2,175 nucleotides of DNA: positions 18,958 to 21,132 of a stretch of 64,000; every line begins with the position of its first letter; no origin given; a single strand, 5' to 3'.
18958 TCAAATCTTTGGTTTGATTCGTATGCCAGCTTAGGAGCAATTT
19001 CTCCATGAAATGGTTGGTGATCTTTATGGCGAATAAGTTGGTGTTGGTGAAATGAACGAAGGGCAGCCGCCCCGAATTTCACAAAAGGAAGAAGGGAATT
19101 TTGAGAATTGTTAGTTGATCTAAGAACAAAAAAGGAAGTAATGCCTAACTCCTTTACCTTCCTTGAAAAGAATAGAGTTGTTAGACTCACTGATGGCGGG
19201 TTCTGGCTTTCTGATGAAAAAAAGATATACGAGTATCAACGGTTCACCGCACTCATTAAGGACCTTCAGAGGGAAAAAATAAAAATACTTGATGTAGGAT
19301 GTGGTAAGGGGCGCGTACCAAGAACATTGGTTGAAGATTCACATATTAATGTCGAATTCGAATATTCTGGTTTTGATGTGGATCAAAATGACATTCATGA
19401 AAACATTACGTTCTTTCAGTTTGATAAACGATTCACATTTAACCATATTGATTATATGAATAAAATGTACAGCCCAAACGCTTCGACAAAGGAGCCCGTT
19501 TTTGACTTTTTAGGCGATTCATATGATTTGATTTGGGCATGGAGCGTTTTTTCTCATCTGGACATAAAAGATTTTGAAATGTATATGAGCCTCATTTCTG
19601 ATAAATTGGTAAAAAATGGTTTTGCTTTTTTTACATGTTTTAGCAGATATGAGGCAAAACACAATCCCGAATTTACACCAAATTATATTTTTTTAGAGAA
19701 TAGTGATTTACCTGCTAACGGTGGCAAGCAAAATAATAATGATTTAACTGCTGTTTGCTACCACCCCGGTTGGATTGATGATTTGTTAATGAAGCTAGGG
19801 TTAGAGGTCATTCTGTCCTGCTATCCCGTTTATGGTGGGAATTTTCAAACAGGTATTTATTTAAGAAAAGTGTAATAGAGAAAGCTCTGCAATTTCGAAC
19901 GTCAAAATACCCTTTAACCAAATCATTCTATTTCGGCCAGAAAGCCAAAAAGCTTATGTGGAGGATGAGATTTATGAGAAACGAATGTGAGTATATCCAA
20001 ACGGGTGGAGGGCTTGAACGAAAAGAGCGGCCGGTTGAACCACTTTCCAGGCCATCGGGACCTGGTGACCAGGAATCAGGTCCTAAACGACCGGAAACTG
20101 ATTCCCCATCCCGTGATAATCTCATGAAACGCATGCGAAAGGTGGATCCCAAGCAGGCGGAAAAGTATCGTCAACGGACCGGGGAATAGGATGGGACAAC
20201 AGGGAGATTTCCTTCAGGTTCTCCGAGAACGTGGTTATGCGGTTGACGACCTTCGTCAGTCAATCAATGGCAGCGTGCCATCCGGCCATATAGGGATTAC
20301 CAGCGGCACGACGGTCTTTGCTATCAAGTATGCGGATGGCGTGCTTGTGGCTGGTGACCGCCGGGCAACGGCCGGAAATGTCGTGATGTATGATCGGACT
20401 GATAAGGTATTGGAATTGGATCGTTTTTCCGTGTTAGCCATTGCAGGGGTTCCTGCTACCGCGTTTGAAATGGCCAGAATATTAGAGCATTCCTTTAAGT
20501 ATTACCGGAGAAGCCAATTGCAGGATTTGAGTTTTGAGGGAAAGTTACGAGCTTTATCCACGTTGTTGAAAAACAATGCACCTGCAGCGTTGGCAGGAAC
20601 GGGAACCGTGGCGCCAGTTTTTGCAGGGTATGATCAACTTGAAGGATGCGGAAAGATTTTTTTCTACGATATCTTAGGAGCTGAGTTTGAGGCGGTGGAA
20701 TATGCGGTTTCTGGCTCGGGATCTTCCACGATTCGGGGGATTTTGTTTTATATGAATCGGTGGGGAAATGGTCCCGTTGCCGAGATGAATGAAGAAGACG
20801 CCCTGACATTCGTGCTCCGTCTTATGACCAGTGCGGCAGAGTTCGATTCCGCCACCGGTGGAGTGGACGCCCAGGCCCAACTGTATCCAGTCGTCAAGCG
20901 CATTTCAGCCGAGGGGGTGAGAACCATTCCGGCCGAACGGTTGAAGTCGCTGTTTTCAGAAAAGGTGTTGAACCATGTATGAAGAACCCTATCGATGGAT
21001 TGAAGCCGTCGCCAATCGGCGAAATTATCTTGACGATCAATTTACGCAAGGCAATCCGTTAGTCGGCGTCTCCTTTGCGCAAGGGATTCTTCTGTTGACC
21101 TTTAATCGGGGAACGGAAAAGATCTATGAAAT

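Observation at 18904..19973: A/T-rich SAM-methyltransferase gene inserted between dop and the UBact gene, splitting the proteasome operon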

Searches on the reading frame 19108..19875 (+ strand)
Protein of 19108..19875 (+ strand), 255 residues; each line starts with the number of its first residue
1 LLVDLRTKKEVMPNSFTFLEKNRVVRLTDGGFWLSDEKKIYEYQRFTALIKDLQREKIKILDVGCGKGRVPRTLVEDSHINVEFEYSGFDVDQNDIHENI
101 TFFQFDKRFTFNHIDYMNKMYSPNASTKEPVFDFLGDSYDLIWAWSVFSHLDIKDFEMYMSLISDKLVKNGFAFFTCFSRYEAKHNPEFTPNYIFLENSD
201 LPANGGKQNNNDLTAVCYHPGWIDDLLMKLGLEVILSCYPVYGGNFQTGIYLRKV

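Call 4: search_protein_families(library=pfam, proteins=[window:19108-19875:+], max_evalue=0.01)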
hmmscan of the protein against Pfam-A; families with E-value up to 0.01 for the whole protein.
window:19108-19875:+ (255 aa): 7 families
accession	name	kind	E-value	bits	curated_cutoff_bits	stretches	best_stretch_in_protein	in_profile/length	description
PF13489.12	Methyltransf_23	-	2.4e-11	44.1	27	1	40-180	6-121/164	Methyltransferase domain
PF08242.18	Methyltransf_12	-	6.5e-07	30.4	30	1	61-171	1-96/98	Methyltransferase domain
PF13649.12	Methyltransf_25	-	1.7e-05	25.8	27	1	60-171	1-97/97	Methyltransferase domain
PF05891.18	Methyltransf_PK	-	0.0012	18.8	27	1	54-172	53-156/218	AdoMet dependent proline di-methyltransferase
PF02353.26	CMAS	-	0.0025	17.6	27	0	58-195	64-190/273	Mycolic acid cyclopropane synthetase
PF08241.18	Methyltransf_11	-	0.0034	18.4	21.2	0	61-175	1-95/95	Methyltransferase domain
PF13847.12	Methyltransf_31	-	0.0037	17.4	27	1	56-171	3-105/145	Methyltransferase domain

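Call 8: find_homologous_proteins(query=window:19141-19875:+)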
Query window:19141-19875:+ (244 aa): 2 proteins with E <= 0.001 among 145 candidates.
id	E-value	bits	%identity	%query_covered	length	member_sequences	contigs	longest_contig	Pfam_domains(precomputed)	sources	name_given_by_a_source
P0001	5.8e-145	499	85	100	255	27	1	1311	PF13489.13,PF13649.13,PF08242.19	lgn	-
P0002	2.5e-131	455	78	100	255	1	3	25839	PF13847.13,PF13489.13,PF13649.13,PF08241.19,PF08242.19,PF05891.19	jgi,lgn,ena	-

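Call 10: find_encoding_contigs(protein=P0002, flank=10000, max_places=6)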
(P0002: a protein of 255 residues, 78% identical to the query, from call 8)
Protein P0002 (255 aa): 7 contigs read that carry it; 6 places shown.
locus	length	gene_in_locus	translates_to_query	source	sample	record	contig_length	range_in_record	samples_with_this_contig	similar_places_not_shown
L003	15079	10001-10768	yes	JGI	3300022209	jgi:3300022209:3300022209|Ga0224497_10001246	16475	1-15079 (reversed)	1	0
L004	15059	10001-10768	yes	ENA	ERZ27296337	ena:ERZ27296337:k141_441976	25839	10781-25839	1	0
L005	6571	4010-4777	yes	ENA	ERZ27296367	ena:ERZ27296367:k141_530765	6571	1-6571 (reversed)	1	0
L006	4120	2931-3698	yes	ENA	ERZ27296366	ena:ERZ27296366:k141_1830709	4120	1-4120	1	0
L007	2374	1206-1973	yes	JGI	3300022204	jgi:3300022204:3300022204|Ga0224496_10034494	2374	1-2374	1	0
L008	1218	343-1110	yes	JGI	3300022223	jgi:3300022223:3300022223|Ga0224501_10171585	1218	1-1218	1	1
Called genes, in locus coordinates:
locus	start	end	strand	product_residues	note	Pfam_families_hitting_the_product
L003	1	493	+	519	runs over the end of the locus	PF00675:Peptidase_M16 (weak), PF05193:Peptidase_M16_C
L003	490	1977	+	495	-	PF00675:Peptidase_M16 (weak), PF05193:Peptidase_M16_C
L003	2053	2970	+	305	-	PF01435:Peptidase_M48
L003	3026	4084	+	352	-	PF10647:Gmad1 (faint), PF14870:PSII_BNR (faint), PF25852:DUF6242_C (faint), PF15902:Sortilin-Vps10, PF02012:BNR (faint), PF15902:Sortilin-Vps10 (weak)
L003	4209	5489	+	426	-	PF06689:zf-C4_ClpX (faint), PF01078:Mg_chelatase (faint), PF05496:RuvB_N (faint), PF00004:AAA, PF07724:AAA_2, PF07728:AAA_5 (weak), PF13401:AAA_22 (faint), PF10431:ClpB_D2-small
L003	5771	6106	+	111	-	-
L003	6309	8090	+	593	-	PF17758:Prot_ATP_ID_OB_N, PF16450:Prot_ATP_ID_OB_C, PF00004:AAA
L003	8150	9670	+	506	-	PF03136:Pup_ligase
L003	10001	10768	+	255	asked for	PF05891:Methyltransf_PK (faint), PF13489:Methyltransf_23, PF13847:Methyltransf_31 (weak), PF08241:Methyltransf_11 (weak), PF08242:Methyltransf_12, PF13649:Methyltransf_25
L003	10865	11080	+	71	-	PF20513:UBact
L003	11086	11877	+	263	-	PF00227:Proteasome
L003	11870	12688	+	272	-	PF00227:Proteasome (weak)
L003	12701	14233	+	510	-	PF03136:Pup_ligase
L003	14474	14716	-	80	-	PF10387:DUF2442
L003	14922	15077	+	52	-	?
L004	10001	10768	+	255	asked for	PF05891:Methyltransf_PK (faint), PF13489:Methyltransf_23, PF13847:Methyltransf_31 (weak), PF08241:Methyltransf_11 (weak), PF08242:Methyltransf_12, PF13649:Methyltransf_25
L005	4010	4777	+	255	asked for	PF05891:Methyltransf_PK (faint), PF13489:Methyltransf_23, PF13847:Methyltransf_31 (weak), PF08241:Methyltransf_11 (weak), PF08242:Methyltransf_12, PF13649:Methyltransf_25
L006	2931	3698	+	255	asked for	PF05891:Methyltransf_PK (faint), PF13489:Methyltransf_23, PF13847:Methyltransf_31 (weak), PF08241:Methyltransf_11 (weak), PF08242:Methyltransf_12, PF13649:Methyltransf_25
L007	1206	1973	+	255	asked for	PF05891:Methyltransf_PK (faint), PF13489:Methyltransf_23, PF13847:Methyltransf_31 (weak), PF08241:Methyltransf_11 (weak), PF08242:Methyltransf_12, PF13649:Methyltransf_25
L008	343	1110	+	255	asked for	PF05891:Methyltransf_PK (faint), PF13489:Methyltransf_23, PF13847:Methyltransf_31 (weak), PF08241:Methyltransf_11 (weak), PF08242:Methyltransf_12, PF13649:Methyltransf_25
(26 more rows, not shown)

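Call 11: find_encoding_contigs(protein=P0001, flank=10000, max_places=6)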
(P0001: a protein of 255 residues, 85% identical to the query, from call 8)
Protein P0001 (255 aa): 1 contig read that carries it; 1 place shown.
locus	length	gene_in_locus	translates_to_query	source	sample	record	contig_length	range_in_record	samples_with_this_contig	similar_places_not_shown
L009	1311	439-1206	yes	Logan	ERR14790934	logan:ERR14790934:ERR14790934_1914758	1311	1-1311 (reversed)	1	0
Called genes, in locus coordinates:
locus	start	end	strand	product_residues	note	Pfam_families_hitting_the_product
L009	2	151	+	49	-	?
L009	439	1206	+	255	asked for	PF13489:Methyltransf_23, PF08242:Methyltransf_12 (weak), PF13649:Methyltransf_25 (faint)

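Call 19: find_related_loci(query=window:19141-19875:+, collection=genome_contigs, flank=6000)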
Query window:19141-19875:+ (244 aa) in genome_contigs; peptide patterns used: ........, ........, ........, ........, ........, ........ (x = any residue, [..] = any of these).
25 stretches matched a pattern; 5 encode a relative of the query (tblastn E <= 1e-3); 5 distinct loci.
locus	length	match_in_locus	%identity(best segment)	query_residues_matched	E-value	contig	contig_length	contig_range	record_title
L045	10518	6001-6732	86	1-244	8e-150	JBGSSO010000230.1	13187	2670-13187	MAG: Nitrospirales bacterium isolate JTS-AC384 k141_4507551, whole genome shotgun sequence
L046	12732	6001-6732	86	1-244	1e-148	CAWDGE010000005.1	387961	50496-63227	MAG: uncultured Nitrospirales bacterium isolate MFD06229.bin.2.155 genome assembly, contig: contig_31618, whole genome s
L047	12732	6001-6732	84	1-244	4e-147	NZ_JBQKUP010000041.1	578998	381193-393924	Nitrospira sp. T9 6587_E_k141_148, whole genome shotgun sequence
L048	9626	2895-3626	83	1-244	1e-144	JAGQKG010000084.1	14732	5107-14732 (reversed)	MAG: Nitrospira sp. isolate HKST-UBA08 NODE_84_length_14732_cov_3.912658, whole genome shotgun sequence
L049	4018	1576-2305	79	1-244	5e-116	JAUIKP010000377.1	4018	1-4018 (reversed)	MAG: Nitrospiria bacterium isolate Co_bin.365 NODE_130824_length_4018_cov_1.060653, whole genome shotgun sequence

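Call 25: search_protein_representatives(protein=window:19141-19875:+)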
Query: 244 residues. Proteins with E-value up to 0.001 (for the whole library): 1333; up to 1e-10: 44; up to 1e-30: 2. The best 150 are listed.
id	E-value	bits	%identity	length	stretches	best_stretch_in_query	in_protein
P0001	1.8e-145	499.4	85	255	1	1-244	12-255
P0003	2.9e-60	220.2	54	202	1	2-188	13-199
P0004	2.6e-28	115.6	34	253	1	39-241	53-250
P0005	1.9e-18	83.2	30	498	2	17-218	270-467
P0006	2.2e-17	79.8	33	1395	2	48-171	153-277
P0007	1.5e-15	73.7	85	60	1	1-47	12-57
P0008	2.2e-15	73.2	29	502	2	47-223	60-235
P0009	1.3e-13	67.4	36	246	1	38-221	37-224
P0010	1.7e-13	67.0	29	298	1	42-192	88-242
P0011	4.0e-13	65.8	34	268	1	36-235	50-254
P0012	4.5e-13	65.6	36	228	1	30-184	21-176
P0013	4.6e-13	65.6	34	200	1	38-193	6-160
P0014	7.9e-13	64.8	33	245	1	48-224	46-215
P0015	1.3e-12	64.1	30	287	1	34-166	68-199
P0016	1.6e-12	63.8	33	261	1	44-190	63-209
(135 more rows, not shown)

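Call 28: find_encoding_contigs(protein=P0003, flank=8000, max_places=5)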
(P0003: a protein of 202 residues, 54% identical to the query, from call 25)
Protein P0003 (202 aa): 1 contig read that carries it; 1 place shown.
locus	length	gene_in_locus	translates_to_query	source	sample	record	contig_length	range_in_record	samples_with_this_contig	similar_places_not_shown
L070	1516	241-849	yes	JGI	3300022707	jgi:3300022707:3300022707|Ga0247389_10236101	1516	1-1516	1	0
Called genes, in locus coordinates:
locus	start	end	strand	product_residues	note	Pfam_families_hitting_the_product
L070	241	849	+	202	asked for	PF13489:Methyltransf_23, PF13847:Methyltransf_31 (faint), PF08242:Methyltransf_12, PF13649:Methyltransf_25 (weak)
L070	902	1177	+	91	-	PF13683:rve_3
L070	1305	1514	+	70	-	?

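Call 29: find_encoding_contigs(protein=P0004, flank=8000, max_places=5)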
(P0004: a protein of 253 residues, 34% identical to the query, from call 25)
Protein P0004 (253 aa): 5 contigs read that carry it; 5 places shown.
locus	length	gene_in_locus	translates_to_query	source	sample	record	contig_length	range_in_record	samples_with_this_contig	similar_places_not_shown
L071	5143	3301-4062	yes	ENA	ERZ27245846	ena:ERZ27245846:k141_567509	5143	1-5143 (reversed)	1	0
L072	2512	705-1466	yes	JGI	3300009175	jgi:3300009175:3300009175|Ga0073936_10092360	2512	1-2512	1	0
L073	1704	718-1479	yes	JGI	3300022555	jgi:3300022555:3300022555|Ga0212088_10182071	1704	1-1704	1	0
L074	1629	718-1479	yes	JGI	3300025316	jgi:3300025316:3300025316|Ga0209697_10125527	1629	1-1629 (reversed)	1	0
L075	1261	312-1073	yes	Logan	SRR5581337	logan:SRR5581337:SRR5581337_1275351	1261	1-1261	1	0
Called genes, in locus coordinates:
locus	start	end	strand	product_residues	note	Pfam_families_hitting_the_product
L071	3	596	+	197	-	?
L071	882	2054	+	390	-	PF22674:C2185-like_N (weak), PF05050:Methyltransf_21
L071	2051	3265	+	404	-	PF13489:Methyltransf_23, PF07021:MetW (weak), PF13847:Methyltransf_31, PF08241:Methyltransf_11, PF08242:Methyltransf_12, PF13649:Methyltransf_25, PF22674:C2185-like_N (weak)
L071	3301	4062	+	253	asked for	PF13489:Methyltransf_23, PF13679:Methyltransf_32 (weak), PF05175:MTS (weak), PF08241:Methyltransf_11, PF08242:Methyltransf_12, PF13649:Methyltransf_25, PF13847:Methyltransf_31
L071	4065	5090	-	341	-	PF01073:3Beta_HSD (weak), PF01370:Epimerase, PF07993:NAD_binding_4 (faint), PF16363:GDP_Man_Dehyd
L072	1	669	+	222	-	?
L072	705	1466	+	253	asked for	PF13489:Methyltransf_23, PF13679:Methyltransf_32 (weak), PF05175:MTS (weak), PF08241:Methyltransf_11, PF08242:Methyltransf_12, PF13649:Methyltransf_25, PF13847:Methyltransf_31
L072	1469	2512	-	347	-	?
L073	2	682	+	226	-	?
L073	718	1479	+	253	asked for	PF13489:Methyltransf_23, PF13679:Methyltransf_32 (weak), PF05175:MTS (weak), PF08241:Methyltransf_11, PF08242:Methyltransf_12, PF13649:Methyltransf_25, PF13847:Methyltransf_31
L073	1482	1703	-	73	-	?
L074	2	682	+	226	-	?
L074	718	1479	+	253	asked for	PF13489:Methyltransf_23, PF13679:Methyltransf_32 (weak), PF05175:MTS (weak), PF08241:Methyltransf_11, PF08242:Methyltransf_12, PF13649:Methyltransf_25, PF13847:Methyltransf_31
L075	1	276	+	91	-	?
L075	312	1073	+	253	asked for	PF13489:Methyltransf_23, PF13679:Methyltransf_32 (weak), PF05175:MTS (weak), PF08241:Methyltransf_11, PF08242:Methyltransf_12, PF13649:Methyltransf_25, PF13847:Methyltransf_31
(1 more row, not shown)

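Call 42: search_solved_structures(query=A1, max_evalue=0.01)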
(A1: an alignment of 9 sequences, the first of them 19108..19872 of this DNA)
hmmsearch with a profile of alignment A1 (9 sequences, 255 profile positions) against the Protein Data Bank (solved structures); distinct sequences matched with E-value up to 0.01: 17.
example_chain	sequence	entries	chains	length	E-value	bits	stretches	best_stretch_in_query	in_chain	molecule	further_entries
6bqc_A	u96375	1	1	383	5.3e-08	35.9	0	135-195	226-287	Cyclopropane-fatty-acyl-phospholipid synthase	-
1ri1_A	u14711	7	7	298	0.0003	23.6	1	49-156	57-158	mRNA CAPPING ENZYME | mRNA cap guanine-N7 methyltransferase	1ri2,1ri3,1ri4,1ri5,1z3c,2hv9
5z9o_A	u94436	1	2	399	0.00031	23.6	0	30-195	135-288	Cyclopropane-fatty-acyl-phospholipid synthase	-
3jwi_A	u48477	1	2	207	0.00092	22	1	37-107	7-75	Methyltransferase type 12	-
2p8j_A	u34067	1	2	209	0.001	21.9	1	128-202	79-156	S-adenosylmethionine-dependent methyltransferase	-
3jwg_A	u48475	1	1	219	0.0011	21.8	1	37-107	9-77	Methyltransferase type 12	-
6mro_A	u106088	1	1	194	0.0013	21.6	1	46-182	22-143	methyl transferase from Methanosarcina acetivorans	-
4pne_A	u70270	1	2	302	0.0014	21.5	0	30-183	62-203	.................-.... protein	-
9sls_A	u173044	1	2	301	0.002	20.9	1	58-175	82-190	Methyltransferase type 12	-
3sm3_A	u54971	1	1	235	0.0043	19.8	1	31-103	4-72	SAM-dependent methyltransferases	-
3jwh_A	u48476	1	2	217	0.0044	19.8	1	42-96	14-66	Hen1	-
3jwj_A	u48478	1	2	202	0.0053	19.5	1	43-96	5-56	Hen1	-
5gm1_A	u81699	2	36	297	0.0057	19.4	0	55-153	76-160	O-methylransferase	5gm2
6gkv_A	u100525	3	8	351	0.0062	19.3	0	40-182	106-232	Coclaurine N-methyltransferase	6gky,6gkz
9cr7_A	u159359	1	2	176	0.0085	18.9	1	34-128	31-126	N-lysine methyltransferase KMT5A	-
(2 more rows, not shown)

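Call 48: predict_structure(alignment_id=A1)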
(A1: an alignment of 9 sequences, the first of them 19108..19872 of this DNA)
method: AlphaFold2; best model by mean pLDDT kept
length: 255 residues; sequences in the alignment: 9
mean_pLDDT: 75.0   pTM: 0.79
mean pLDDT of the five models: 75.0, 70.6, 69.7, 68.2, 67.2
residues with pLDDT >= 90: 87; 70-90: 90; 50-70: 28; < 50: 50
segments of 3 or more residues with pLDDT < 50: 1-9, 180-218
pLDDT, mean of each block of 10 residues (from residue 1): 41 79 58 76 89 93 91 85 93 94 94 85 82 92 85 85 95 79 44 33 34 44 84 74 61 89
secondary structure, 60 per line:
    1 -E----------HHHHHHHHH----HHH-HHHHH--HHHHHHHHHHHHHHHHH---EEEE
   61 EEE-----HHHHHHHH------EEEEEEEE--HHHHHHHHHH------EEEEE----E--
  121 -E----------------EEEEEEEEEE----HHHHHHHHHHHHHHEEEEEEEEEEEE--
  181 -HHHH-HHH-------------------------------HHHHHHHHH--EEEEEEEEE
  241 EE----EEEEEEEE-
elements in order: H13-21 H30-34 H37-53 E57-63 H69-76 E83-90 H93-102 E109-113 E139-148 H153-166 E167-178 H182-185 H221-229 E232-242 E247-254

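Call 50: search_protein_families(library=ncbifam, proteins=[window:19108-19875:+], max_evalue=0.1)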
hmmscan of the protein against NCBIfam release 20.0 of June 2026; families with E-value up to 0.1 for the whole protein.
window:19108-19875:+ (255 aa): 12 families
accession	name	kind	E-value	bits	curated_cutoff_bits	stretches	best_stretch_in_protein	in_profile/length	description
NF008686.0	PRK11705.1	equivalog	6.8e-06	25.4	400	1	56-203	167-293/383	cyclopropane fatty acyl phospholipid synthase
TIGR01983.1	UbiG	equivalog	0.0017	17.7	102.95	1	54-180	47-156/228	bifunctional 2-polyprenyl-6-hydroxyphenol methylase/3-demethylubiquinol 3-O-methyltransferase UbiG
TIGR02081.1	metW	equivalog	0.0042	16.7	189.5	1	49-99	6-52/194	methionine biosynthesis protein MetW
TIGR04371.1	methyltran_NanM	subfamily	0.0043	16.6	44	1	40-166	135-264/273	putative sugar O-methyltransferase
NF043040.1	corrin_prot_MT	hypoth_equivalog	0.0061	16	180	1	48-79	33-64/216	corrinoid protein-associated methyltransferase CpaM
TIGR02072.1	BioC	equivalog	0.0063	16.3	184.95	1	48-179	25-136/244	malonyl-ACP O-methyltransferase BioC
TIGR04074.1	bacter_Hen1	equivalog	0.0065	15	340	1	41-93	266-316/462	3' terminal RNA ribose 2'-O-methyltransferase Hen1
NF008300.0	PRK11088.1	equivalog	0.01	15.3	303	1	48-97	77-126/272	23S rRNA (guanine(745)-N(1))-methyltransferase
NF004851.0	PRK06202.1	equivalog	0.022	14.2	243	1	44-78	49-82/237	hypothetical protein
NF008992.0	PRK12335.1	equivalog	0.023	13.8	303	1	55-174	121-222/289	SAM-dependent methyltransferase TehB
NF045667.1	MTase_DVU1556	equivalog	0.025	14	155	1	55-81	21-47/213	DVU_1556 family methyltransferase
NF053839.1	CPFASynBruc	equivalog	0.025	13.5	600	0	136-195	237-297/410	cyclopropane fatty acid synthase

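Call 52: fold_search(model_id=the predicted structure, library=pdb)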
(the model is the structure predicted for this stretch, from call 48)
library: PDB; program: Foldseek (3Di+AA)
matches with E <= 10: 1833; with E <= 0.001: 885
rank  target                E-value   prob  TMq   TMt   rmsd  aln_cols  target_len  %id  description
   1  3d2l_A                2.8e-09  1.00  0.51  0.54   9.5       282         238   12  Crystal structure of SAM-dependent methyltransferase (ZP_00538691.1) from EXIGUOBACTERIUM SP. 255-15 at 1.90 A resolut (released 2008-05-20)
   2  8x8i_A                3.6e-09  1.00  0.45  0.47   7.9       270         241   11  The structure of AbBioc in complex with SAM cofactor (released 2024-11-13)
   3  8eyi_F                3.6e-09  1.00  0.46  0.11  12.0       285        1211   12  Atomic model of the core modifying region of human fatty acid synthase (released 2023-05-24)
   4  8x8j_A                5.0e-09  1.00  0.45  0.48   6.8       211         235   15  The structure of AbBioc in complex with inhibitor sinefungin (released 2024-11-13)
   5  5e9w_B                5.7e-09  1.00  0.52  0.50   9.1       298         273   13  Crystal structure of mRNA cap guanine-N7 methyltransferase obtained by limited proteolysis (released 2016-07-13)
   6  2hv9                  6.0e-09  1.00  0.48  0.50   8.1       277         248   16  Encephalitozoon cuniculi mRNA Cap (Guanine-N7) Methyltransferase in complex with sinefungin (released 2006-09-19)
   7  6kdr_A                6.0e-09  1.00  0.47  0.53  10.6       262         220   18  Crystal structure of human NRMT2 in complex with human centromere protein B peptide (released 2020-07-08)
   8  9sm1_A                8.3e-09  1.00  0.51  0.45   6.6       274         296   13  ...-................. from Pseudomonas chlororaphis in complex with SAH and FPP (released 2025-12-31)
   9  3epp_B                8.8e-09  1.00  0.52  0.50   9.1       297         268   13  Crystal structure of mRNA cap guanine-N7 methyltransferase (RNMT) in complex with sinefungin (released 2008-10-21)
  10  7ux8_A                8.8e-09  1.00  0.48  0.34  11.8       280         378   13  Crystal structure of MfnG, an L- and D-tyrosine O-methyltransferase from the marformycin biosynthesis pathway of Strep (released 2022-09-28)
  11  7wdq_A                8.8e-09  1.00  0.46  0.36  11.3       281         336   14  DsyB in complex with SAM (released 2022-06-01)
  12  9sm1_E                9.4e-09  1.00  0.50  0.44   7.3       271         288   13  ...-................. from Pseudomonas chlororaphis in complex with SAH and FPP (released 2025-12-31)
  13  6dub_A                9.4e-09  1.00  0.47  0.53  11.1       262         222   18  Crystal structure of a methyltransferase (released 2018-07-25)
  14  5kn4_B                1.0e-08  1.00  0.38  0.31  10.8       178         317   16  Pavine N-methyltransferase apoenzyme pH 6.0 (released 2016-09-07)
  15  8x8i_B                1.0e-08  1.00  0.45  0.48   8.0       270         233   12  The structure of AbBioc in complex with SAM cofactor (released 2024-11-13)
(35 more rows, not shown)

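Call 67: search_dna_similar(query=window:19108-19872:+, collection=plasmids, mode=protein, max_evalue=0.000001, max_rows=10)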
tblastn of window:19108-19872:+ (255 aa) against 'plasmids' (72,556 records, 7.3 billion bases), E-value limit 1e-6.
Records with a match: 2; places in all: 2; records where one place covers at least 80% of the query: 1.
Best place of each record, by identity: <60% 2.
By first word of the organism name: Bacillus 1; Neorhizobium 1.
By predicted mobility (MOB-suite, as given by PLSDB): non-mobilizable 2.
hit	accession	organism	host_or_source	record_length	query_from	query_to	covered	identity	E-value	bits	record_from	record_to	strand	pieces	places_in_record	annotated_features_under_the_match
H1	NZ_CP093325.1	Bacillus sp. N5-665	whole organism,peat soil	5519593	5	234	90%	29.9%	2e-8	62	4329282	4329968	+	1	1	none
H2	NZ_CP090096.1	Neorhizobium galegae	Galega,Cell culture,Plant nodule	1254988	55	236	71%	26.8%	1e-7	59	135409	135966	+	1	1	record has no annotation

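Call 68: search_dna_similar(query=window:19108-19872:+, collection=phages, mode=protein, max_evalue=0.000001, max_rows=10)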
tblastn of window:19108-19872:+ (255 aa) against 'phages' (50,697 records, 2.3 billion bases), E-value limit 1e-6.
No match.

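Call 69: find_related_loci(query=A1, collection=metagenome_contigs, flank=4000)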
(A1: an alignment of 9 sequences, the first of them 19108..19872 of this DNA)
Query A1 (255 aa) in metagenome_contigs; peptide patterns used: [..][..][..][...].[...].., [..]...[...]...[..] (x = any residue, [..] = any of these).
600 stretches matched a pattern (row limit reached: there are more); 39 encode a relative of the query (tblastn E <= 1e-3); 39 distinct loci.
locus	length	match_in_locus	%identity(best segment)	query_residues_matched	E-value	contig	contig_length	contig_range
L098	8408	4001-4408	33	46-178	4e-15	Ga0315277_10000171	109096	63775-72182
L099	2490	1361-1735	31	24-171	1e-7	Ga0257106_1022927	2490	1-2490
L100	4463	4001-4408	28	24-182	1e-7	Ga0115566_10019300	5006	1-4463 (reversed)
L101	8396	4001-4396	28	42-194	1e-7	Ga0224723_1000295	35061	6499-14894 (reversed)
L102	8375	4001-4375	28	24-171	3e-7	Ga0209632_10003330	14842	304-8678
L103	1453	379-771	26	29-182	2e-7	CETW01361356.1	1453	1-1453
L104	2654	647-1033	29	24-175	4e-7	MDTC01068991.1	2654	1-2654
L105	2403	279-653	29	26-171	4e-7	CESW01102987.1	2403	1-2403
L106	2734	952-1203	32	24-118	1e-6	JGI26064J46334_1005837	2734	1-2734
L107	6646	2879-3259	29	29-162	2e-6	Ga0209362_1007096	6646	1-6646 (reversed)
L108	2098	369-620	32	24-118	2e-6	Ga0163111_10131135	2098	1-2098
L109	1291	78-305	32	29-106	2e-6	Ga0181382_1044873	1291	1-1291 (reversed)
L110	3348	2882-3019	42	49-96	3e-6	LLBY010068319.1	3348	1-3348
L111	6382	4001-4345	27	29-165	3e-6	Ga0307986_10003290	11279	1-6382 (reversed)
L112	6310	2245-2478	30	29-117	4e-6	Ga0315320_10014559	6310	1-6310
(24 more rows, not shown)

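Call 73: search_protein_families(library=padloc, proteins=[window:19108-19875:+], max_evalue=0.01)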
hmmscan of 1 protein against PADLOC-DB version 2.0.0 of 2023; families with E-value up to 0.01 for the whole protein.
window:19108-19875:+ (255 aa): 1 family
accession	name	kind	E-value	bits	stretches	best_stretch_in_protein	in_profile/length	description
PDLC04134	mad2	-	2.8e-05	21.1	1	38-182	271-401/492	mads_2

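Call 74: search_protein_families(library=phrogs, proteins=[window:19108-19875:+], max_evalue=0.01)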
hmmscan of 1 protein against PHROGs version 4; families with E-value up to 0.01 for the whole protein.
window:19108-19875:+ (255 aa): 2 families
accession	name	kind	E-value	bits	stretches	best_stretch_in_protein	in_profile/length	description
phrog_4752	-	other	7.3e-05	23.1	1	39-176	30-159/241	tRNA methyltransferase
phrog_24759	-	other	0.001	19.9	0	11-69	13-69/204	methyltransferase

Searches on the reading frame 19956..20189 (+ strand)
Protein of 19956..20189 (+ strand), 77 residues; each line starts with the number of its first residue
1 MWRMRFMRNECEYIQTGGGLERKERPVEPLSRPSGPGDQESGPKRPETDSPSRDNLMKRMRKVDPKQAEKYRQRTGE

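Call 4: search_protein_families(library=pfam, proteins=[window:19956-20189:+], max_evalue=0.01)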
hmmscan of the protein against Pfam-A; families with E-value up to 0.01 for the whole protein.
window:19956-20189:+ (77 aa): 1 family
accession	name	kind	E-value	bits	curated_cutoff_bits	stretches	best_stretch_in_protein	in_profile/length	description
PF20513.3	UBact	-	1.7e-19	69.8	27.8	1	36-77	2-43/43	Prokaryotic ubiquitin-like protein UBact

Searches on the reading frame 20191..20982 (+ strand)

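Call 4: search_protein_families(library=pfam, proteins=[window:20191-20982:+], max_evalue=0.01)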
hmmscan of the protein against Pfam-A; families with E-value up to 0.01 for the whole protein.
window:20191-20982:+ (263 aa): 1 family
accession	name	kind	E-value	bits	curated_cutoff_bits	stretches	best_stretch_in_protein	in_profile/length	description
PF00227.31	Proteasome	-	8.3e-24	84.7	22.4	1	37-224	2-182/189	Proteasome subunit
